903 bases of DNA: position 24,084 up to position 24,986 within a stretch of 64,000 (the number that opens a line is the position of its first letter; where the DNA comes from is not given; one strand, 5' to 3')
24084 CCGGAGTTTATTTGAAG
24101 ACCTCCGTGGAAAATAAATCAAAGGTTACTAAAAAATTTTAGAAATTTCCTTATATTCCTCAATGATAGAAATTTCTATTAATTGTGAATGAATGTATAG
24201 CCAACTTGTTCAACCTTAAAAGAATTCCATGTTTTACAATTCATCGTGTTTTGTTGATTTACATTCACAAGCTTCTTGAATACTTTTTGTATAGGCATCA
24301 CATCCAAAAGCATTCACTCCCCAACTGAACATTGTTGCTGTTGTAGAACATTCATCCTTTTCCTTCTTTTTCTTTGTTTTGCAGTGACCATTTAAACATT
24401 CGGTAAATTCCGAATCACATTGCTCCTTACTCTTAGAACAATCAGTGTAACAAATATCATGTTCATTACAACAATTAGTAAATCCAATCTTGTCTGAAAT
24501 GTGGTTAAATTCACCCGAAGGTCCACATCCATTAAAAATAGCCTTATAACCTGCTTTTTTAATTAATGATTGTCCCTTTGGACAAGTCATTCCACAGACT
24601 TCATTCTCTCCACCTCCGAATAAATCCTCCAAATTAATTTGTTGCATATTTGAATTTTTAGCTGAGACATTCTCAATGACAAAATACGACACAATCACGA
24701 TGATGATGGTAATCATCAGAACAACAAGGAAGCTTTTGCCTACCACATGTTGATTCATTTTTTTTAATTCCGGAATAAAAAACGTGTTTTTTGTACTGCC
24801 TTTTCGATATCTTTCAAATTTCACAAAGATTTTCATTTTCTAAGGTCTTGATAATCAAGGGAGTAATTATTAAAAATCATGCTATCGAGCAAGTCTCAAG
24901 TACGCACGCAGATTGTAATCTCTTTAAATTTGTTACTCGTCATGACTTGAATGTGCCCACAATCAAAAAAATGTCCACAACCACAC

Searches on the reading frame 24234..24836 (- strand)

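Call 52: search_protein_families(library=pfam, proteins=[window:24234-24836:-], max_evalue=0.01)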
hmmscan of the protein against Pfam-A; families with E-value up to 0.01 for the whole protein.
window:24234-24836:- (200 aa): 2 families
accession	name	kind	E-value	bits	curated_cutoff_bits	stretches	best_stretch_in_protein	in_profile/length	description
PF06951.16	PLA2G12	-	2e-20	74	34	1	72-200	50-184/184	Group XII secretory phospholipase A2 precursor (PLA2G12)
PF09056.16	Phospholip_A2_3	-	7.1e-05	23.8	29.4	1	118-178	43-110/110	Prokaryotic phospholipase A2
